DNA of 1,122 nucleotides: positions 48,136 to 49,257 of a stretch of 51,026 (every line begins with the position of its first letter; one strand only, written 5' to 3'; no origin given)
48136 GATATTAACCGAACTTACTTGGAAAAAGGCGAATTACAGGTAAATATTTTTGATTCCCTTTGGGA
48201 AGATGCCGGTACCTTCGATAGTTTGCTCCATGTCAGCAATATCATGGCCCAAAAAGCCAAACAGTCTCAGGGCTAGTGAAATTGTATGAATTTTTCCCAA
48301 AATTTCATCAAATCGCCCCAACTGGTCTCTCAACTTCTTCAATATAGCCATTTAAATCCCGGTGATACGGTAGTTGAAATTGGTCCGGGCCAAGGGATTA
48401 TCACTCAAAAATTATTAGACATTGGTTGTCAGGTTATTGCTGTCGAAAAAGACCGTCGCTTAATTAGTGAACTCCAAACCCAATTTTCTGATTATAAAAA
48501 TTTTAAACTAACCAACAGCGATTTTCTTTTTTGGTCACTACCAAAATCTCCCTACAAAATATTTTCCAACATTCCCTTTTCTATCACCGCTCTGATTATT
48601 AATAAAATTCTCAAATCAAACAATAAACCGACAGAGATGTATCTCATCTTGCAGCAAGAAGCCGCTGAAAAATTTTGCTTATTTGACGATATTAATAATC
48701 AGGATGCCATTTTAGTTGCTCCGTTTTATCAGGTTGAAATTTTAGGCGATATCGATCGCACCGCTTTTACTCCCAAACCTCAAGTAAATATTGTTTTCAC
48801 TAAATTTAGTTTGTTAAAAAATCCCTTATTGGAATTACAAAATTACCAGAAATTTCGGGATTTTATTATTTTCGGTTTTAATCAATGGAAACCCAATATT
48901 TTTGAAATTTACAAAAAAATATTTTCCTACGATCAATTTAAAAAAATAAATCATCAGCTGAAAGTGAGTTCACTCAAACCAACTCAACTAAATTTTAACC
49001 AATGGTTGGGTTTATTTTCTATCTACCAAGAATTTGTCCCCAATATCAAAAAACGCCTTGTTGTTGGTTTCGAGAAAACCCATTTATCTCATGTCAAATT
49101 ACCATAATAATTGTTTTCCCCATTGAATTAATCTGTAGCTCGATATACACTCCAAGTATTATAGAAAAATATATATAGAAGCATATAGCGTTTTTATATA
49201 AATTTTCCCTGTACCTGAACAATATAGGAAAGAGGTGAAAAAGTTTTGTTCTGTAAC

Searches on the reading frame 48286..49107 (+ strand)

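Call 70: search_protein_families(library=pfam, proteins=[window:48286-49107:+], max_evalue=0.00001)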
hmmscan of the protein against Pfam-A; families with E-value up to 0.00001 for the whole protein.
window:48286-49107:+ (273 aa): 1 family
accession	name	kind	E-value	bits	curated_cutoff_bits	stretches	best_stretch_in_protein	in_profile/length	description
PF00398.26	RrnaAD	-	3.4e-44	151.4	24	1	2-247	7-261/263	Ribosomal RNA adenine dimethylase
